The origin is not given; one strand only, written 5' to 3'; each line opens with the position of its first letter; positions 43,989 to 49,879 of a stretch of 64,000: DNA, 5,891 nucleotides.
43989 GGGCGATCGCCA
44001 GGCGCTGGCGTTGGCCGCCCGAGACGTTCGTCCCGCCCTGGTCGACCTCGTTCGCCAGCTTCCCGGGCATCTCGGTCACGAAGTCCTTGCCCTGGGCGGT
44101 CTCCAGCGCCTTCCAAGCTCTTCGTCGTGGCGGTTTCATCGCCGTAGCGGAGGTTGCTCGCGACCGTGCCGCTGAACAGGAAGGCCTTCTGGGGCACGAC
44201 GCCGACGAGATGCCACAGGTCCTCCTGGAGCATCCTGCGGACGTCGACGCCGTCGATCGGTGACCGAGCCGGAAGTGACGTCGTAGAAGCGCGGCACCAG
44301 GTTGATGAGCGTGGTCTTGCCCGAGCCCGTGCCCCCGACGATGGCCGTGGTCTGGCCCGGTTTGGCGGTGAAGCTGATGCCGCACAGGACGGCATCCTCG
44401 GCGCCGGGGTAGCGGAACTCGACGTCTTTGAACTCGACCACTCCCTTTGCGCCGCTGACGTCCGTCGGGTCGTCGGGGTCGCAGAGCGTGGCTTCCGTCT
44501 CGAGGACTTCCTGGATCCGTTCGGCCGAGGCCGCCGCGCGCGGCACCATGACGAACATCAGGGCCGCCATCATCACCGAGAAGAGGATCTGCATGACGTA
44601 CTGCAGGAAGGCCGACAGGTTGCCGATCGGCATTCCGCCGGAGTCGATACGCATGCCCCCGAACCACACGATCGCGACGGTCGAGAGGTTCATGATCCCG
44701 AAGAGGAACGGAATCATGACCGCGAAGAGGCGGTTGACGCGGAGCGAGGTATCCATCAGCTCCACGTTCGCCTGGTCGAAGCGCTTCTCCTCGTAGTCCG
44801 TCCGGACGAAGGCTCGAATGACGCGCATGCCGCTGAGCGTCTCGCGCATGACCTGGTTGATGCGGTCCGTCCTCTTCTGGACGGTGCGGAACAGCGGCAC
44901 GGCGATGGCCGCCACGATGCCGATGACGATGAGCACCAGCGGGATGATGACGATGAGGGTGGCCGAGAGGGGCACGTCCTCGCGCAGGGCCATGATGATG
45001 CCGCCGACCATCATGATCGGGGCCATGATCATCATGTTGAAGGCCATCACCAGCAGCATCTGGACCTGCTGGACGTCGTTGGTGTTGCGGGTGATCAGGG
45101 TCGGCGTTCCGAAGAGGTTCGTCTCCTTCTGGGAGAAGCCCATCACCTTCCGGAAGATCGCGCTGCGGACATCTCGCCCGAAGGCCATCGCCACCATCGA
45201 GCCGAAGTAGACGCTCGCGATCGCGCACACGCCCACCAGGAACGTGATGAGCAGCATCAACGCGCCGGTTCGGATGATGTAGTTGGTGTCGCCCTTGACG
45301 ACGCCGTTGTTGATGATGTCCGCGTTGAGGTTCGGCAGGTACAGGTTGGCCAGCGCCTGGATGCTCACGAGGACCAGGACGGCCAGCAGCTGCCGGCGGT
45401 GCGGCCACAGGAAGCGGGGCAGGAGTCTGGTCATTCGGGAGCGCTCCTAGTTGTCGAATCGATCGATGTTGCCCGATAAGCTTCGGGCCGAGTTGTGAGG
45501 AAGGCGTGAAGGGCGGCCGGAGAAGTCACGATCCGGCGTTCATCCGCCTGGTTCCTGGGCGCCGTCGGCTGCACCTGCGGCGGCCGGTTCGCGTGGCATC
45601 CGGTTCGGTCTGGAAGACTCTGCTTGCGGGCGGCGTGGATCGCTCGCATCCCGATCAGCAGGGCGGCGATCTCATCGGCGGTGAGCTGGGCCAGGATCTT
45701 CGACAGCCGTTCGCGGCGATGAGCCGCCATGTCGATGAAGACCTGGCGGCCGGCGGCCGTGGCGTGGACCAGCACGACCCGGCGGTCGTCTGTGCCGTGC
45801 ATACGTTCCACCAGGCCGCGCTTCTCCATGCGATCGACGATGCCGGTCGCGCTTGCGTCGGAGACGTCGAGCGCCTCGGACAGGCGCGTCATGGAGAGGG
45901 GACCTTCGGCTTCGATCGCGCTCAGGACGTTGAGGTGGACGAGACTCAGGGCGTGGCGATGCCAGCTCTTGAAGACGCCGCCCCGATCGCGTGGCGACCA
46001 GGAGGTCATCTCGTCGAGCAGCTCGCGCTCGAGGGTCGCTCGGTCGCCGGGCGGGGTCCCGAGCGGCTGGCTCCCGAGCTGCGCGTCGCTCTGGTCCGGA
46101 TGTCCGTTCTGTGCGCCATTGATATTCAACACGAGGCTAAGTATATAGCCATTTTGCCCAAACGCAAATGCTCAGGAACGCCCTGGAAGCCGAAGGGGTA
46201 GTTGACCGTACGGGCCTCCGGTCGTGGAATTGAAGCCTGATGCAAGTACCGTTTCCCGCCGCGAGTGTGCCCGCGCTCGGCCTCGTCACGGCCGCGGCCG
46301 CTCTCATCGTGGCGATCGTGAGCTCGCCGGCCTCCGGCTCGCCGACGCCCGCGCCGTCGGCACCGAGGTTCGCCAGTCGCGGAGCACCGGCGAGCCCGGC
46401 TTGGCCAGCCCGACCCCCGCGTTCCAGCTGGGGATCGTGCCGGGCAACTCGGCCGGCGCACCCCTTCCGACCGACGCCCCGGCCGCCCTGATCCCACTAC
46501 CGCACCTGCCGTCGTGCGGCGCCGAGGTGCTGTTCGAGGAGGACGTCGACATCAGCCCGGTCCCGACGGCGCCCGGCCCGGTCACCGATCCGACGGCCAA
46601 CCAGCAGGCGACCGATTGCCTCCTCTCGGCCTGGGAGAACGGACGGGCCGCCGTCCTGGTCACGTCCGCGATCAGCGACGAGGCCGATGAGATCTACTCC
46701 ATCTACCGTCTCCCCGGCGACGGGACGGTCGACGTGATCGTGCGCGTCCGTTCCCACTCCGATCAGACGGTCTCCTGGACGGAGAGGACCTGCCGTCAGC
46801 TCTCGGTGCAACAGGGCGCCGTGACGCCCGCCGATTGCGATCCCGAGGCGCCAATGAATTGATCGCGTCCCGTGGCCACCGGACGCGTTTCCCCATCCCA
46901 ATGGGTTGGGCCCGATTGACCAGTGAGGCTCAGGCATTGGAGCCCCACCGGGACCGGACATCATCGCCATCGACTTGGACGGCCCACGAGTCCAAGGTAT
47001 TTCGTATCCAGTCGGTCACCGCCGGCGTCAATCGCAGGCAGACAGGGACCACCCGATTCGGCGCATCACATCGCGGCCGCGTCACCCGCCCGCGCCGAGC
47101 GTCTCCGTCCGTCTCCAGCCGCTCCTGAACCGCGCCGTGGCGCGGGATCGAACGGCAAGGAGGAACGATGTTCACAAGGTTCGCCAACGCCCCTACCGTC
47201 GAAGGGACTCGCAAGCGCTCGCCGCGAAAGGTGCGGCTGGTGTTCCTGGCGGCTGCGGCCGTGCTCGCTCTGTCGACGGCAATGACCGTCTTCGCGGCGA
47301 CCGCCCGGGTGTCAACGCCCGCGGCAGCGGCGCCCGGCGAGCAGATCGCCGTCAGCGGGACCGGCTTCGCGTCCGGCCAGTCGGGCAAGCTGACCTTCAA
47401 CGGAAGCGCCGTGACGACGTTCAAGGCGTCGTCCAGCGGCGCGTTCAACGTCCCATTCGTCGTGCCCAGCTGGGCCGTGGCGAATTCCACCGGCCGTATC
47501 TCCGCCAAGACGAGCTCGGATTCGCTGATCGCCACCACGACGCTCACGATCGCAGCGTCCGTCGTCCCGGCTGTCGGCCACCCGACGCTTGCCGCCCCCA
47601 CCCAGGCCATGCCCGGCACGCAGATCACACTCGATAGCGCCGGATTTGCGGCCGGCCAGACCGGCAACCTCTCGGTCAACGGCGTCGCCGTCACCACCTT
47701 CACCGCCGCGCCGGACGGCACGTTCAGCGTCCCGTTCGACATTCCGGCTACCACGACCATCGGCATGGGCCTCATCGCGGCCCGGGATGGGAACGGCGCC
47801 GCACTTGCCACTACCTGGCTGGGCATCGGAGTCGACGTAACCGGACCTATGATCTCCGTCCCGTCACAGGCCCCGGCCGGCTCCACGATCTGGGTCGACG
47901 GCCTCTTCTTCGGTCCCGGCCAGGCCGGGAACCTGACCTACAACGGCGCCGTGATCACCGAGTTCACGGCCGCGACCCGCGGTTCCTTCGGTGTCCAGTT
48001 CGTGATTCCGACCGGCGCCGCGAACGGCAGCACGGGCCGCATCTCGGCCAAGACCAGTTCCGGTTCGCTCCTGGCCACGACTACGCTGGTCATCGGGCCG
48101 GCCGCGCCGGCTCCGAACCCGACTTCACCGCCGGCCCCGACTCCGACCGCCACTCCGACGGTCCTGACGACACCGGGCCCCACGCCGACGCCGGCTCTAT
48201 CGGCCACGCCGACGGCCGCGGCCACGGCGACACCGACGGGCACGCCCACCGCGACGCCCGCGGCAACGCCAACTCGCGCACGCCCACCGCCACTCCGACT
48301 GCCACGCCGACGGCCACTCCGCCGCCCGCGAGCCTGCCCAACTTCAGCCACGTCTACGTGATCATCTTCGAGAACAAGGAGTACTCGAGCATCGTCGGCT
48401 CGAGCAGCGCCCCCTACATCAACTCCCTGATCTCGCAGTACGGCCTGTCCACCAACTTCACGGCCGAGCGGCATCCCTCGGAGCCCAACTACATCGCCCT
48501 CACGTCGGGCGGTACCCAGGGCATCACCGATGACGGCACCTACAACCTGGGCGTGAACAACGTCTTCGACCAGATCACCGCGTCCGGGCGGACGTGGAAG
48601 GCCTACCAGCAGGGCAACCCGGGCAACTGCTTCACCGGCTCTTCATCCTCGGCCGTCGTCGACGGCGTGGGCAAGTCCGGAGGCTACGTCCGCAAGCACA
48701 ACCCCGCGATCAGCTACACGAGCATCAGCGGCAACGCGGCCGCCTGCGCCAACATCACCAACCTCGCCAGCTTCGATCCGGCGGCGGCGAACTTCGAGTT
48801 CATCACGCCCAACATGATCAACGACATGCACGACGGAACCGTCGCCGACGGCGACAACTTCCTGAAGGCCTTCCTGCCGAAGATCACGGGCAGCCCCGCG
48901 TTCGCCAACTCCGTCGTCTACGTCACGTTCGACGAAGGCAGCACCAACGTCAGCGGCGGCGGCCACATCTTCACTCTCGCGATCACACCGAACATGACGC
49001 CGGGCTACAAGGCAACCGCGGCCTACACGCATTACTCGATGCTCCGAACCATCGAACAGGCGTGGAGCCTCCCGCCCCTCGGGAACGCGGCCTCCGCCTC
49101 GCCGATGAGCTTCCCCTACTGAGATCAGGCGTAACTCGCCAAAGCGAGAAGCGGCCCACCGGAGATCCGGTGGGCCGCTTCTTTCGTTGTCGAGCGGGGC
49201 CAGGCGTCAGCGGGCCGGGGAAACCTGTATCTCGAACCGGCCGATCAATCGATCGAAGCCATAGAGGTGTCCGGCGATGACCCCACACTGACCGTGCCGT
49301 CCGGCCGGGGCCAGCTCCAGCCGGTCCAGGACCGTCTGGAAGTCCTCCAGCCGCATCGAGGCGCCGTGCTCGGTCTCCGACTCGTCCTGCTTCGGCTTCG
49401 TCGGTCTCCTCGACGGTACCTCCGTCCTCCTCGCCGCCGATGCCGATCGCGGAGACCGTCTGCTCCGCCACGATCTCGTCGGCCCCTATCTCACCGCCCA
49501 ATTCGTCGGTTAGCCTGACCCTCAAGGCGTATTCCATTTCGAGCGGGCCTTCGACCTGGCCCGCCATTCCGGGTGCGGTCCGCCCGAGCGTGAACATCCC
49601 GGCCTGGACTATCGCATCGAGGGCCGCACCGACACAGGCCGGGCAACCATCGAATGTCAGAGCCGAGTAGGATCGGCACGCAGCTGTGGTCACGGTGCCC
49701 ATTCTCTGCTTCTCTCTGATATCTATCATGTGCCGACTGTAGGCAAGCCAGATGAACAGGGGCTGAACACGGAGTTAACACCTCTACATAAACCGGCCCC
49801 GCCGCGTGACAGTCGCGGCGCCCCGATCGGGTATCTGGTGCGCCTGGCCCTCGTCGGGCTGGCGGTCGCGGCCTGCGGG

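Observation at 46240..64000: An 18-kb envelope island combining lipid-linked sugar donor synthesis, a GT-C transferase, three GH99-like enzymes, three phosphoesterases and Pro/Thr-linker substrates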

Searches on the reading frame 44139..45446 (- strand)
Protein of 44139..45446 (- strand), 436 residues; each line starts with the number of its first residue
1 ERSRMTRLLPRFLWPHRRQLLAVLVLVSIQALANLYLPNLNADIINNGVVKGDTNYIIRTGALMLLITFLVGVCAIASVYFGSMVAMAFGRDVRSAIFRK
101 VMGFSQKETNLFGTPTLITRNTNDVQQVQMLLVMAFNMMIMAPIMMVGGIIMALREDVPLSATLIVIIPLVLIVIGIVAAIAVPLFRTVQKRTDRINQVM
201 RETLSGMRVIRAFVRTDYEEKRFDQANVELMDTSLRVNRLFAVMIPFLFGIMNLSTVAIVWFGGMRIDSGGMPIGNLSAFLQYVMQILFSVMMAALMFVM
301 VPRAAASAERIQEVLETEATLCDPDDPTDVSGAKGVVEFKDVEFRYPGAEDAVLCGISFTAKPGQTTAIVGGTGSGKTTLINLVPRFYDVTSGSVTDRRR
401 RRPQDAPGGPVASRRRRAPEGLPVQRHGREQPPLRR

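Call 7: search_protein_families(library=pfam, proteins=[window:44139-45446:-], max_evalue=0.01)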
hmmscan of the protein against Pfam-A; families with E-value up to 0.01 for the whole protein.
window:44139-45446:- (436 aa): 2 families
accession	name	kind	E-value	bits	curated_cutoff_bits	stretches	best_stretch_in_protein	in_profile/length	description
PF00664.28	ABC_membrane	-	9e-45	153.9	28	1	21-290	2-273/274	ABC transporter transmembrane region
PF00005.33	ABC_tran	-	3.3e-09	37.9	25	1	356-396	3-43/137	ABC transporter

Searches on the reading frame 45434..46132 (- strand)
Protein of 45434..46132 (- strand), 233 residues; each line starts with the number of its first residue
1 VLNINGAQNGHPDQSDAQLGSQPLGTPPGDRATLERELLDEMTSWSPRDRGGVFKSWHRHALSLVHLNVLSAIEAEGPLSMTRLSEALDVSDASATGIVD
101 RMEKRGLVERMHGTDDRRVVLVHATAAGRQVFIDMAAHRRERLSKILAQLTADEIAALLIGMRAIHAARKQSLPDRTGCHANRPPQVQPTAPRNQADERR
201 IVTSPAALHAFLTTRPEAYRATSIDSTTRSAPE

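Call 7: search_protein_families(library=pfam, proteins=[window:45434-46132:-], max_evalue=0.01)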
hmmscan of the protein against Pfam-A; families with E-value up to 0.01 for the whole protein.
window:45434-46132:- (233 aa): 13 families
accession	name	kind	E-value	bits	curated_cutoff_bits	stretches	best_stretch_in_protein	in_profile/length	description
PF01047.28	MarR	-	3.3e-14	52.9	24.6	1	62-120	1-59/59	MarR family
PF12802.13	MarR_2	-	1.9e-11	44.4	27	1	62-118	3-61/61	MarR family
PF13463.12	HTH_27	-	1.5e-06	28.8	22.2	1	66-128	5-68/68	Winged helix DNA-binding domain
PF01325.25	Fe_dep_repress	-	1.6e-06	28.7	26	1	69-109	13-53/60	Iron dependent repressor, N-terminal DNA binding domain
PF13412.12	HTH_24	-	4.2e-06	26.7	21.9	1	66-109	5-48/48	Winged helix-turn-helix DNA-binding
PF25213.1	HVO_A0261_N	-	0.00012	22.4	35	1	62-135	9-74/86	HVO_A0261 N-terminal domain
PF01978.25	TrmB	-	0.00015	21.9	25.6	1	69-114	13-58/68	Sugar-specific transcriptional regulator TrmB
PF09397.16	FtsK_gamma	-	0.00021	21.4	30.6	1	75-120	16-61/63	Ftsk gamma domain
PF09339.16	HTH_IclR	-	0.00028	21.1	22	1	67-110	6-50/52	IclR helix-turn-helix domain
PF22381.2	Staph_reg_Sar_Rot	-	0.0015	19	27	0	60-133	10-83/85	Transcriptional regulator SarA/Rot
PF13545.12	HTH_Crp_2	-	0.0023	18.3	27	0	75-113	19-56/70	Crp-like helix-turn-helix domain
PF13601.12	HTH_34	-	0.0044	17.6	27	1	66-135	2-72/80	Winged helix DNA-binding domain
PF25212.1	HVO_A0114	-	0.0068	16.6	27.6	0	61-120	19-78/84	HVO_A0114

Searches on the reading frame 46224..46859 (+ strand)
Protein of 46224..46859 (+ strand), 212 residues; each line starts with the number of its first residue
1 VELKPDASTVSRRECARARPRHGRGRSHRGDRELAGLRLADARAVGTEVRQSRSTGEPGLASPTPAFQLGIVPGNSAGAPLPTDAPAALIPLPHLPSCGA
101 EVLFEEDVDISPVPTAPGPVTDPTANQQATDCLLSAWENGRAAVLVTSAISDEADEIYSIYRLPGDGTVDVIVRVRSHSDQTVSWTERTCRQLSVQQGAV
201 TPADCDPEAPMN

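Call 6: search_protein_families(library=pfam, proteins=[window:46224-46859:+], max_evalue=0.01)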
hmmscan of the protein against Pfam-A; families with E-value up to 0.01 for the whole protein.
window:46224-46859:+ (212 aa): 0 families

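Call 11: search_protein_families(library=ncbifam, proteins=[window:46224-46859:+], max_evalue=0.01)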
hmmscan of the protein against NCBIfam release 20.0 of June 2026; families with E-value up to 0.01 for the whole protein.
window:46224-46859:+ (212 aa): 0 families

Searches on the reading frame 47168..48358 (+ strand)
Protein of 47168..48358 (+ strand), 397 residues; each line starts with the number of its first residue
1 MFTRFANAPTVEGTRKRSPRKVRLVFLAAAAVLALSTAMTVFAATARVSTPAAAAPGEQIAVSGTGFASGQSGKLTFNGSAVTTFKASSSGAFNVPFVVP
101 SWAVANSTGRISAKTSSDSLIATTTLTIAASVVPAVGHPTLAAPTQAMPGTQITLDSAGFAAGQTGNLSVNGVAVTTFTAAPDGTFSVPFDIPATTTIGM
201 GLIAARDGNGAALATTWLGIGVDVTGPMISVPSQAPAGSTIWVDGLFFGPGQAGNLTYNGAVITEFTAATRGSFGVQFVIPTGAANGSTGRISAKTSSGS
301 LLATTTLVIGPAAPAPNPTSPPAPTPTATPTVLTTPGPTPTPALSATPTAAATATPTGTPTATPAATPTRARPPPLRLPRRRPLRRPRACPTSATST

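Call 6: search_protein_families(library=pfam, proteins=[window:47168-48358:+], max_evalue=0.01)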
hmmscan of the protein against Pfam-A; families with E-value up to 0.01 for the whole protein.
window:47168-48358:+ (397 aa): 0 families

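Call 11: search_protein_families(library=ncbifam, proteins=[window:47168-48358:+], max_evalue=0.01)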
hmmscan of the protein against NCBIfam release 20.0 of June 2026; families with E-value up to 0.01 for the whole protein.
window:47168-48358:+ (397 aa): 1 family
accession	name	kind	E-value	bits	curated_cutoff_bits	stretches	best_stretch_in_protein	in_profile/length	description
NF058592.1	GxPGS_dom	subfamily_domain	3.9e-06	26.8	45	0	54-94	8-48/65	PGS family Ig-like domain-containing protein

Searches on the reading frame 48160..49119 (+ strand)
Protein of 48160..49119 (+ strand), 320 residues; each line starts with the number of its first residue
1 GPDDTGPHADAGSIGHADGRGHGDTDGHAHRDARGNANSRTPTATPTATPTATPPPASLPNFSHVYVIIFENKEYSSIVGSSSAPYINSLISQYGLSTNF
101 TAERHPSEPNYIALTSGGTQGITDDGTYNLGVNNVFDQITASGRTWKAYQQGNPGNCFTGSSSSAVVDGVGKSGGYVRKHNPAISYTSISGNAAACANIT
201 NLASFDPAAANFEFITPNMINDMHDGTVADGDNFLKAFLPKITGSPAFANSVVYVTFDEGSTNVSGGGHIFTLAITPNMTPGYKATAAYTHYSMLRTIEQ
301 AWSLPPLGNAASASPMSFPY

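Call 6: search_protein_families(library=pfam, proteins=[window:48160-49119:+], max_evalue=0.01)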
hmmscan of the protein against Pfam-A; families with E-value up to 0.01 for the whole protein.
window:48160-49119:+ (320 aa): 1 family
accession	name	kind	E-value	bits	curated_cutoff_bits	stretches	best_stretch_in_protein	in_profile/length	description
PF04185.19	Phosphoesterase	-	2.7e-27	96.3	23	1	83-305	106-356/356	Phosphoesterase family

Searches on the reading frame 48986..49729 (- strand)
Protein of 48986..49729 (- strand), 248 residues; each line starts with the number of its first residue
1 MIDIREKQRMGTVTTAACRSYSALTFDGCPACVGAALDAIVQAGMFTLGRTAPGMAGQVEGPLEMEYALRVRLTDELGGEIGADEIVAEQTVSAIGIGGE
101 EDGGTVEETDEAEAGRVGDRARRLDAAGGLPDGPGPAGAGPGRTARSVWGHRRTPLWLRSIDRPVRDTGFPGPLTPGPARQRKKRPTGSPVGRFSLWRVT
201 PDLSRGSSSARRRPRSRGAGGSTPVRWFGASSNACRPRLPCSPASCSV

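Call 7: search_protein_families(library=pfam, proteins=[window:48986-49729:-], max_evalue=0.01)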
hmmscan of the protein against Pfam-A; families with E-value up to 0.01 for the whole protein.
window:48986-49729:- (248 aa): 0 families
